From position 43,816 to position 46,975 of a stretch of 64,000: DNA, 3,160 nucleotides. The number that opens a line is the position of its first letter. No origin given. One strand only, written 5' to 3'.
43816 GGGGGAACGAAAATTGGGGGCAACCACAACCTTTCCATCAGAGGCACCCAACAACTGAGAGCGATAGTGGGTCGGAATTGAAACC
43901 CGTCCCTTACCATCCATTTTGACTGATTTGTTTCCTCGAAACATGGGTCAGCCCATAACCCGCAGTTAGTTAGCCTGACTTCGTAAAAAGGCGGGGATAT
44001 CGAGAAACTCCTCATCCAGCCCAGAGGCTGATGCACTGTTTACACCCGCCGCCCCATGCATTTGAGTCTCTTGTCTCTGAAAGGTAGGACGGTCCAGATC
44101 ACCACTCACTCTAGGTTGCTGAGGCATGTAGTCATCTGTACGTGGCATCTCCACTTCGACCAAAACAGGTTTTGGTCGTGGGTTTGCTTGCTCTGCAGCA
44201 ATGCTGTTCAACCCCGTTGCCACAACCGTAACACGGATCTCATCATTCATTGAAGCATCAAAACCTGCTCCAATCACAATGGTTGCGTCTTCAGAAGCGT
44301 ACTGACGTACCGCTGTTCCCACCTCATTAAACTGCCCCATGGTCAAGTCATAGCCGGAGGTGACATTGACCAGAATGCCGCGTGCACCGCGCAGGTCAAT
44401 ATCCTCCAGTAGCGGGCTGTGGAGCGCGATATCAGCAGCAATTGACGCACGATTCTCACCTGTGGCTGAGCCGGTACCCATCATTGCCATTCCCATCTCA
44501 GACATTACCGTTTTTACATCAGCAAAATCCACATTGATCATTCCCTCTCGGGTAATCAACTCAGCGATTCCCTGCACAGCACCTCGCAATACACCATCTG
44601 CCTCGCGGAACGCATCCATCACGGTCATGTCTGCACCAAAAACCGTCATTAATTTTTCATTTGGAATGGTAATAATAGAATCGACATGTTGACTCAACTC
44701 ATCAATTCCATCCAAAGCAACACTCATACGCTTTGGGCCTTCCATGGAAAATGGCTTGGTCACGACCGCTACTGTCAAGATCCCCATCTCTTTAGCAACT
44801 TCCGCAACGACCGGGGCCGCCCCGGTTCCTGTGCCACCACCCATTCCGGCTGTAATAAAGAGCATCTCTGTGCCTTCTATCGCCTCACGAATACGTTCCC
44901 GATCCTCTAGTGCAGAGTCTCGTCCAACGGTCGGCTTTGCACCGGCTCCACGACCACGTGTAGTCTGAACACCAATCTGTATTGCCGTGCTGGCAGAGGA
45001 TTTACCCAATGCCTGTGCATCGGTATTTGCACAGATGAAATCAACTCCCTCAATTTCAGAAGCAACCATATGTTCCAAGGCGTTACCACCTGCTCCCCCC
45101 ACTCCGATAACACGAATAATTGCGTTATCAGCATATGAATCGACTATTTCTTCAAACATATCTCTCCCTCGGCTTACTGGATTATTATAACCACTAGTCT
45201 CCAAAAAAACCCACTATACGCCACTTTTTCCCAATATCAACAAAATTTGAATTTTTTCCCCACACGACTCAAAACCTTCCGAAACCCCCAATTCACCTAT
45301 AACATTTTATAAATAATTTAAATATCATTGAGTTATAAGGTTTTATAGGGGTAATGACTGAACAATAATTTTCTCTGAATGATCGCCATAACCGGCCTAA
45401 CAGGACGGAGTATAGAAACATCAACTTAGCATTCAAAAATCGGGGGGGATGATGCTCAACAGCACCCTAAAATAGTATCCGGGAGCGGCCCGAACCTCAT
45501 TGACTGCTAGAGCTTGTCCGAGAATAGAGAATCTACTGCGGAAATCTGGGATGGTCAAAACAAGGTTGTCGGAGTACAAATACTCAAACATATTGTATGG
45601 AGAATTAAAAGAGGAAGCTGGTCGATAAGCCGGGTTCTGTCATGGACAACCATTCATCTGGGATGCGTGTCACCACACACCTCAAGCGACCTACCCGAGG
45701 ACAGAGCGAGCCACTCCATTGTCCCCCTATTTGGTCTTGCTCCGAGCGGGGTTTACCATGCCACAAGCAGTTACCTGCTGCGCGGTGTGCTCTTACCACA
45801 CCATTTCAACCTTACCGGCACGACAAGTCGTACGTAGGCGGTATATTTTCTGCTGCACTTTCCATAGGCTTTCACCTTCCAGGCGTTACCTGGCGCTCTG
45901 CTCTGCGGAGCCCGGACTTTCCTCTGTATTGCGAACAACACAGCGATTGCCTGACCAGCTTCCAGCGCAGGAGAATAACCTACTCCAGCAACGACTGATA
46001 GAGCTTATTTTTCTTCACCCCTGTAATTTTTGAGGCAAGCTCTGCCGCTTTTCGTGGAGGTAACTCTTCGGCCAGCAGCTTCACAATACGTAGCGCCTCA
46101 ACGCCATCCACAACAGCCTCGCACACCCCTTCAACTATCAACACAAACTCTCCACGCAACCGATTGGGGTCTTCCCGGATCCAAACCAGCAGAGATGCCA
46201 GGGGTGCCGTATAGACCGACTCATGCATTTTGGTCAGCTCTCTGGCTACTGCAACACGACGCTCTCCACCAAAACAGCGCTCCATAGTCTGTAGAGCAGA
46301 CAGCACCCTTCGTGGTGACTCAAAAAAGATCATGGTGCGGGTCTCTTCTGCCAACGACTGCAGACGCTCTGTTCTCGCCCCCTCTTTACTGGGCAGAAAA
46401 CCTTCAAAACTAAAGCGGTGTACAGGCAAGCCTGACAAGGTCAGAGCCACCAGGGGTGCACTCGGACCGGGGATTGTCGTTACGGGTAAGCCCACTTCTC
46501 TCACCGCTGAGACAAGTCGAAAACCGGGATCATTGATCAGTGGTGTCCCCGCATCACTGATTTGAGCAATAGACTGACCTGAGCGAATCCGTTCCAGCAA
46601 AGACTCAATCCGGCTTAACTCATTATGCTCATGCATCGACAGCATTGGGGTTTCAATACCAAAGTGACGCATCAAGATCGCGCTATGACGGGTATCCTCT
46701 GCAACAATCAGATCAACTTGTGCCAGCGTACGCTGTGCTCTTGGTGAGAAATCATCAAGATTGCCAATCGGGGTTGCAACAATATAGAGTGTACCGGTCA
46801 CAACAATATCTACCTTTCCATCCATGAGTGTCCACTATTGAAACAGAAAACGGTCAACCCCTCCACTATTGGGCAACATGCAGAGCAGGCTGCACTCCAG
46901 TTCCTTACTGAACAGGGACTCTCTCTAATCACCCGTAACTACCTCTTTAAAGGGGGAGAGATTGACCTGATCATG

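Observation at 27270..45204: dcw cluster ends at ftsA; ftsZ has moved to directly upstream of mraZ and lpxC is absent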

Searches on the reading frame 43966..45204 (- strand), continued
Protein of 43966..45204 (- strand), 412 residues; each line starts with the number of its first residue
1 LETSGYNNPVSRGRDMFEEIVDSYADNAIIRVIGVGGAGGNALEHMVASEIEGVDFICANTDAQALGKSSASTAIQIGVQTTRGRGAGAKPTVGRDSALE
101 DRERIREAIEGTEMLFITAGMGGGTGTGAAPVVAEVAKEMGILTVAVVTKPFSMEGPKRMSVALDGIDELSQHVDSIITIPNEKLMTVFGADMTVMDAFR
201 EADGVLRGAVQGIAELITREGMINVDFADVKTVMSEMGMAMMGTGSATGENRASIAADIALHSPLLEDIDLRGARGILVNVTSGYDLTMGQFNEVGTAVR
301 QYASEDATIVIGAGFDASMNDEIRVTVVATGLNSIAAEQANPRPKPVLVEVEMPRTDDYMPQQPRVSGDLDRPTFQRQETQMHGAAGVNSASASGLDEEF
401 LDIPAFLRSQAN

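Call 19: find_encoding_contigs(protein=P0003, flank=8000, max_places=1)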
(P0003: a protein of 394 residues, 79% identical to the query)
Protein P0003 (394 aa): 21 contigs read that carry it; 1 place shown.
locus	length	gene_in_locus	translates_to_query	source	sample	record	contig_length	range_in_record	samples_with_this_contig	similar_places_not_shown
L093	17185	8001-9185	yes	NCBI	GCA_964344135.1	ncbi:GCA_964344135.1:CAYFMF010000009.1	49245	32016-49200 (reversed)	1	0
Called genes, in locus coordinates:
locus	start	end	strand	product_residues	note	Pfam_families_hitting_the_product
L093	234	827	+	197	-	PF10399:UCR_Fe-S_N, PF00355:Rieske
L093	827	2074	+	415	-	PF00033:Cytochrome_B, PF13631:Cytochrom_B_N_2, PF00032:Cytochrom_B_C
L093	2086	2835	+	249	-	PF02167:Cytochrom_C1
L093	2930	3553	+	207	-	PF02798:GST_N, PF13409:GST_N_2, PF13417:GST_N_3, PF00043:GST_C, PF13410:GST_C_2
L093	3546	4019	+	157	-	PF04386:SspB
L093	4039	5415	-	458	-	PF01565:FAD_binding_4, PF02913:FAD-oxidase_C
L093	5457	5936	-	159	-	PF04972:BON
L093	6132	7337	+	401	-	PF00590:TP_methylase, PF23016:RsmI_C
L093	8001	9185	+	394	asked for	PF00091:Tubulin, PF12327:FtsZ_C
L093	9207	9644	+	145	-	PF02381:MraZ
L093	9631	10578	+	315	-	PF01795:Methyltransf_5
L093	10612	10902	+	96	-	PF04999:FtsL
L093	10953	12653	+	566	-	PF03717:PBP_dimer, PF00905:Transpeptidase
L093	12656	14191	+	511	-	PF01225:Mur_ligase, PF08245:Mur_ligase_M, PF02875:Mur_ligase_C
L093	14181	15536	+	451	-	PF01225:Mur_ligase (weak), PF08245:Mur_ligase_M, PF02875:Mur_ligase_C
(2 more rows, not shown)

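Call 56: list_cluster_members(proteins=[P0001, P0021, P0014, P0016, P0003, P0006, P0018, P0122, P0241, P0130])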
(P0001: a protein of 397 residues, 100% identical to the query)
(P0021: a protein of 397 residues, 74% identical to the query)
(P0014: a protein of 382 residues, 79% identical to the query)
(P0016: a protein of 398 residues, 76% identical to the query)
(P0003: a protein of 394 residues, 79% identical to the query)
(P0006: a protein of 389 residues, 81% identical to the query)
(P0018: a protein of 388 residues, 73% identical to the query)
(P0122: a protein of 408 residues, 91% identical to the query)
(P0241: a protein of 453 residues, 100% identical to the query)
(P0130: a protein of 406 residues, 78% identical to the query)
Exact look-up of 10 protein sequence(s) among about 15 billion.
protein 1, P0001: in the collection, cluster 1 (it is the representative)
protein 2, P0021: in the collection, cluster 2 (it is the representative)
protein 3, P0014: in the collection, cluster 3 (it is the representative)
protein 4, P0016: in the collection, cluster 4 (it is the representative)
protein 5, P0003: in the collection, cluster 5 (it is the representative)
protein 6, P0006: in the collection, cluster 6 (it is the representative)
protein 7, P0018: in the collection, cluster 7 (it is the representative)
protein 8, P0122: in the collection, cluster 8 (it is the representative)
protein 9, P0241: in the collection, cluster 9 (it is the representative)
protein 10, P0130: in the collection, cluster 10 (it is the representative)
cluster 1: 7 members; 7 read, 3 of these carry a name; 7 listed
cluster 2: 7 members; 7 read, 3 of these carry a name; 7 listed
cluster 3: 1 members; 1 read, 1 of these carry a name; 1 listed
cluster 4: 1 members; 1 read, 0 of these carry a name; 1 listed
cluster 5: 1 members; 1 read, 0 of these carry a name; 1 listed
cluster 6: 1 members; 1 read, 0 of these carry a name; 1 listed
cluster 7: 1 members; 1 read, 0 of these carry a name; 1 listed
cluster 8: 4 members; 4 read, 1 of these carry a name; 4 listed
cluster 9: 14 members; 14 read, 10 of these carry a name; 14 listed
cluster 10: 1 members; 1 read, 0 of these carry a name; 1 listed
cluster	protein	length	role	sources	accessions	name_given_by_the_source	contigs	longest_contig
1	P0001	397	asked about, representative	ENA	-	-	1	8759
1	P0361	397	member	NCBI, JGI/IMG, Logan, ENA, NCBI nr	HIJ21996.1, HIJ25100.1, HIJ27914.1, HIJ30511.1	MAG: cell division protein FtsZ [Gammaproteobacteria bacterium] | cell division protein FtsZ | cell division protein FtsZ [Gammaproteobacteria bacterium]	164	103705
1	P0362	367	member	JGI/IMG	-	cell division protein FtsZ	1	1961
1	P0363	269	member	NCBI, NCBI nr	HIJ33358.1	MAG TPA: cell division protein FtsZ, partial [Gammaproteobacteria bacterium] | cell division protein FtsZ [Gammaproteobacteria bacterium]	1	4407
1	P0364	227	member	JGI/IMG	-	-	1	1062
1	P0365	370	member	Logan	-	-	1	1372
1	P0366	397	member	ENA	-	-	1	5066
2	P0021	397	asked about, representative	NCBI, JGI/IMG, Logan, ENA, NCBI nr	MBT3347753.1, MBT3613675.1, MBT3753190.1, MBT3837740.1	MAG: cell division protein FtsZ [Thiotrichales bacterium] | cell division protein FtsZ | cell division protein FtsZ [Thiotrichales bacterium]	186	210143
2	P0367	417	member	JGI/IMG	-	cell division protein FtsZ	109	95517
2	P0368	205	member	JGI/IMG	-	cell division protein FtsZ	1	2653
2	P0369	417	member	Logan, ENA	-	-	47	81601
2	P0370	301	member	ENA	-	-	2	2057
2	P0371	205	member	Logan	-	-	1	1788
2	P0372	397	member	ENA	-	-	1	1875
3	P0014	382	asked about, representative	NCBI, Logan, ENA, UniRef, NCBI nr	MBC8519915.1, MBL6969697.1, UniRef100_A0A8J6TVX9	MAG: cell division protein FtsZ [Gammaproteobacteria bacterium] | Cell division protein FtsZ n=1 Tax=Candidatus Thiopontia autotrophica TaxID=2841688 ... | cell division protein FtsZ [Candidatus Thiopontia autotrophica]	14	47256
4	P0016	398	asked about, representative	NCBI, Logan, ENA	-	-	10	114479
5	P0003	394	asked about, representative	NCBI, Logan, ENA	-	-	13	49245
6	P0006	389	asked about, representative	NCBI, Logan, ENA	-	-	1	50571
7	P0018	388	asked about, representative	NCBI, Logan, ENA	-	-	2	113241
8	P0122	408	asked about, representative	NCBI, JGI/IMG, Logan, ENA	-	-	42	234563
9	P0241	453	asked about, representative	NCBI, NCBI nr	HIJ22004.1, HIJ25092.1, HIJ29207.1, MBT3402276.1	MAG: UDP-N-acetylmuramoyl-L-alanine--D-glutamate ligase [Gammaproteobacteria bacterium] | UDP-N-acetylmuramoyl-L-alanine--D-glutamate ligase [Gammaproteobacteria bacterium]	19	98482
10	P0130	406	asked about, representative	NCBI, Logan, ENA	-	-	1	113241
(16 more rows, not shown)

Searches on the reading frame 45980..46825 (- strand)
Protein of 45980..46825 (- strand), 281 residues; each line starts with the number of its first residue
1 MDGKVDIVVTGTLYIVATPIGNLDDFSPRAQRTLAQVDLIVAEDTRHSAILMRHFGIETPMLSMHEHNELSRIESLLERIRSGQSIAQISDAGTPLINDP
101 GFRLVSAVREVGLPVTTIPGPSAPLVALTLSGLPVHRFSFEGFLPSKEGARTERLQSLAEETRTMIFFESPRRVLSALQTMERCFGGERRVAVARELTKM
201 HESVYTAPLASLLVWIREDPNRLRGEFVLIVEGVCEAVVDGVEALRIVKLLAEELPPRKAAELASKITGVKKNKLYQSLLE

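Call 3: search_protein_families(library=ncbifam, proteins=[window:45980-46825:-])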
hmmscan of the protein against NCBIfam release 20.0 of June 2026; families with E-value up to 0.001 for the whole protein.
window:45980-46825:- (281 aa): 5 families
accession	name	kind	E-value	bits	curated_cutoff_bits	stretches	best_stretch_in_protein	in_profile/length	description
NF011570.0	PRK14994.1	equivalog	3e-95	318.8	502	1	9-280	10-282/287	16S rRNA (cytidine(1402)-2'-O)-methyltransferase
TIGR00096.1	TIGR00096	equivalog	4.9e-80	268.9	167.9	1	13-280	2-272/275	16S rRNA (cytidine(1402)-2'-O)-methyltransferase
TIGR01465.1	cobM_cbiF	equivalog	2.6e-05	23.7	259.65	1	14-219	2-213/247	precorrin-4 C(11)-methyltransferase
TIGR01466.1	cobJ_cbiH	equivalog_domain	8.4e-05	22.2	246.35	1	13-137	1-125/239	precorrin-3B C(17)-methyltransferase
TIGR02467.1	CbiE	equivalog_domain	9.6e-05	21.9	92.9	1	20-210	6-189/204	precorrin-6y C5,15-methyltransferase (decarboxylating) subunit CbiE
